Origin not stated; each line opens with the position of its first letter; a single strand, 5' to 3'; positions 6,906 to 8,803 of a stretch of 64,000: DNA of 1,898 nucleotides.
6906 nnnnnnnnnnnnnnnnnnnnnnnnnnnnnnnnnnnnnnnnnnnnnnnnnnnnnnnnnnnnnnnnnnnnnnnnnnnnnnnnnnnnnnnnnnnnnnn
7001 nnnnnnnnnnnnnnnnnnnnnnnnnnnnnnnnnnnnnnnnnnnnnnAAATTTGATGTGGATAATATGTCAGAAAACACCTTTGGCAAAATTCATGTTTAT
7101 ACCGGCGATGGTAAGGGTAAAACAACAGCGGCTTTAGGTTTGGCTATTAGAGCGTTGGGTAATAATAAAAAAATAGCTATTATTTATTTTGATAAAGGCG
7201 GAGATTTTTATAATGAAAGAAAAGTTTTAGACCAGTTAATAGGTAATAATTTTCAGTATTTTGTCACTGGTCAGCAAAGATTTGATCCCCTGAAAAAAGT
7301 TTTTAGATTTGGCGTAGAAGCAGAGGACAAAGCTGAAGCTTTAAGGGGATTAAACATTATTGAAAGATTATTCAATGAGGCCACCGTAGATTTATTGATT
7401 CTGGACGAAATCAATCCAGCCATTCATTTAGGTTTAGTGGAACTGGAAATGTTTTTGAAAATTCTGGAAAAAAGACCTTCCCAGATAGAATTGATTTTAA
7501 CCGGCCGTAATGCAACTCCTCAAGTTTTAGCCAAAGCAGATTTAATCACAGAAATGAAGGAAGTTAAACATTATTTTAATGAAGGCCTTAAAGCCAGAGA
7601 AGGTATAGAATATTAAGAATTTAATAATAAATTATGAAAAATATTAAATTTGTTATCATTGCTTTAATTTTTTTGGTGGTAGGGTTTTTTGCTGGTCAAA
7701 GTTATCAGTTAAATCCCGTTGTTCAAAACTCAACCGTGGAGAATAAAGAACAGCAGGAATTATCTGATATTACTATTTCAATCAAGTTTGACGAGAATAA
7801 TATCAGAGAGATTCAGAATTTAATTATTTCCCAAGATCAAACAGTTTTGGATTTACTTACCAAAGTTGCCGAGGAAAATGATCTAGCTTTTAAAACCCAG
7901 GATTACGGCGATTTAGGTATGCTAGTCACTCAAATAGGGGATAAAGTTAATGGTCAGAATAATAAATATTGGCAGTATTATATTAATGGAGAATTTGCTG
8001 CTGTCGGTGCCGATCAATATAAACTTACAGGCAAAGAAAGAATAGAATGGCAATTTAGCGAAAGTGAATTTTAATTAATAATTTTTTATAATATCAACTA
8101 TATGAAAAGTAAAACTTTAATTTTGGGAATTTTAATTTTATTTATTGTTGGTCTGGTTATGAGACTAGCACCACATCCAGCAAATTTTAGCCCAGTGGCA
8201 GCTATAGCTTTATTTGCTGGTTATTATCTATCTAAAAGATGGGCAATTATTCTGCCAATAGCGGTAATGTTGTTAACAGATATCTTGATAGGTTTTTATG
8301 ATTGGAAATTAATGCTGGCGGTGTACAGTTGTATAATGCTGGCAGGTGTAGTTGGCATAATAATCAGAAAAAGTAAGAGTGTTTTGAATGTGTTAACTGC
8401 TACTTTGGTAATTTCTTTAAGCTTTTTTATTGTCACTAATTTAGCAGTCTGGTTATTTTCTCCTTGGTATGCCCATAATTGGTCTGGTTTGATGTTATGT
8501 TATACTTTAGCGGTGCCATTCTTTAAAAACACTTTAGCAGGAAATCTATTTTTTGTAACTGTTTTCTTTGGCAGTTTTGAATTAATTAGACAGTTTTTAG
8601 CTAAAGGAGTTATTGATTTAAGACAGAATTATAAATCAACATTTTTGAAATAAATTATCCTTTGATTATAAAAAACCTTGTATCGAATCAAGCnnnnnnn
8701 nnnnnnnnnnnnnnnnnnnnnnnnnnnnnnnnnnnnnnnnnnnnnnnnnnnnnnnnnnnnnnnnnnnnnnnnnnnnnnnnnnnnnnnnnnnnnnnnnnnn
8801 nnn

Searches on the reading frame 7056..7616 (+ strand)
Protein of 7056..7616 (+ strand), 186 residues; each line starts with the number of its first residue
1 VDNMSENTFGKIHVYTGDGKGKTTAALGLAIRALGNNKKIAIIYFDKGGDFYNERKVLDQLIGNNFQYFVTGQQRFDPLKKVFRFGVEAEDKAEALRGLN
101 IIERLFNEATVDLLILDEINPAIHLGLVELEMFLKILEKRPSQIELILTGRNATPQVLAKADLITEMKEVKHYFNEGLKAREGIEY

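Call 7: search_protein_families(library=pfam, proteins=[window:7056-7616:+])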
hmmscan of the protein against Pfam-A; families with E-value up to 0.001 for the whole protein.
window:7056-7616:+ (186 aa): 1 family
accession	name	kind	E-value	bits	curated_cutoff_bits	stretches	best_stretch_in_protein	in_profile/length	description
PF02572.21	CobA_CobO_BtuR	-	5.5e-54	183.4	25.7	1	10-186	3-172/172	ATP:corrinoid adenosyltransferase BtuR/CobO/CobP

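Call 8: search_protein_families(library=ncbifam, proteins=[window:7056-7616:+])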
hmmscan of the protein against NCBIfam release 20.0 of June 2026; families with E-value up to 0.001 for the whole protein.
window:7056-7616:+ (186 aa): 4 families
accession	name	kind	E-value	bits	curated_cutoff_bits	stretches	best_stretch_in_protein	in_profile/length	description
NF004637.0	PRK05986.1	subfamily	1.6e-47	161.8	185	1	7-186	26-197/197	cob(I)yrinic acid a,c-diamide adenosyltransferase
TIGR00708.1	cobA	equivalog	1.6e-42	145.2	167.75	1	9-186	5-177/177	cob(I)yrinic acid a,c-diamide adenosyltransferase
NF005647.0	PRK07413.1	equivalog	1e-25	90.3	426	1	3-176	13-191/382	cob(I)yrinic acid a,c-diamide adenosyltransferase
NF005648.0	PRK07414.1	equivalog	8.8e-16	57.9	248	1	10-170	22-175/178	P-loop NTPase family protein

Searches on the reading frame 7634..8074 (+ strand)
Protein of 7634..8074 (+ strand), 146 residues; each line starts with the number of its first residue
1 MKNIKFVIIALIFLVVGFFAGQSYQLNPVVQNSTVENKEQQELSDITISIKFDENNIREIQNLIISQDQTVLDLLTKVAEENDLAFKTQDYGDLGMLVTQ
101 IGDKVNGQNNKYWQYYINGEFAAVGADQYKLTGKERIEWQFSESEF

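Call 7: search_protein_families(library=pfam, proteins=[window:7634-8074:+])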
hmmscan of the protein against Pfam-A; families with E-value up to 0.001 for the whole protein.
window:7634-8074:+ (146 aa): 1 family
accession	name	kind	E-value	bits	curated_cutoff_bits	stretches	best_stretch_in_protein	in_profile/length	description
PF14478.12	DUF4430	-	3.3e-14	53.5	23.8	1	68-142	1-71/72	Domain of unknown function (DUF4430)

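Call 8: search_protein_families(library=ncbifam, proteins=[window:7634-8074:+])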
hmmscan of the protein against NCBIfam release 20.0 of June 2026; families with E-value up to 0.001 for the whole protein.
window:7634-8074:+ (146 aa): 1 family
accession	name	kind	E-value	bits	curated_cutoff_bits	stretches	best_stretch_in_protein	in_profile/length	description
TIGR04561.1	membra_charge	hypoth_equivalog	0.00064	19.9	30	1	3-63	11-74/82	TIGR04561 family membrane protein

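Call 50: search_solved_structures(query=window:7634-8074:+, max_evalue=1)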
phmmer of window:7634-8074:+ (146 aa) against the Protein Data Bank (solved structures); distinct sequences matched with E-value up to 1: 3.
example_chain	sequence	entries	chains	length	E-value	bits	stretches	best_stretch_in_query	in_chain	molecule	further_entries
4kki_A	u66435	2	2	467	0.21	15.2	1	37-142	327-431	Transcobalamin-1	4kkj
1u9p_A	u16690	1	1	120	0.3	14.7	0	69-91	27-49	pArc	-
8rd8_IX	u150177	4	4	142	0.79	13.4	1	88-137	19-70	Large ribosomal subunit protein uL13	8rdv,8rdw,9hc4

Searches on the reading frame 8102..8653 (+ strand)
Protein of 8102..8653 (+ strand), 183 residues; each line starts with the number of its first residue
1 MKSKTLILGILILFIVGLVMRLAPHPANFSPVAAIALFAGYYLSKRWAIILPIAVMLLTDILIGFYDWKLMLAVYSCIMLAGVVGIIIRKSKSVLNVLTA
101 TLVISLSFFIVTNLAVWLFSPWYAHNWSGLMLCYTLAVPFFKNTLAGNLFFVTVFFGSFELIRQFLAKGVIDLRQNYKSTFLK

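Call 7: search_protein_families(library=pfam, proteins=[window:8102-8653:+])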
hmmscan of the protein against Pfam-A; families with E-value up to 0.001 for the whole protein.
window:8102-8653:+ (183 aa): 1 family
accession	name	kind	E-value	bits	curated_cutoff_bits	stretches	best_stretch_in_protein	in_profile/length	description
PF20221.3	DUF6580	-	1.6e-49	168.7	27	1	4-164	6-157/162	Family of unknown function (DUF6580)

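Call 8: search_protein_families(library=ncbifam, proteins=[window:8102-8653:+])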
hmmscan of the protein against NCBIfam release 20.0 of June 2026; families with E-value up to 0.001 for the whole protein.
window:8102-8653:+ (183 aa): 0 families

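Call 49: search_solved_structures(query=window:8102-8653:+, max_evalue=1)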
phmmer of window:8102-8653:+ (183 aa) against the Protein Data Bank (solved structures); distinct sequences matched with E-value up to 1: 1.
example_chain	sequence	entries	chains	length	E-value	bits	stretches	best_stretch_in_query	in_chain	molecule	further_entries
6fnp_A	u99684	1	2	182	0.071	16.3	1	9-157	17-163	Membrane protein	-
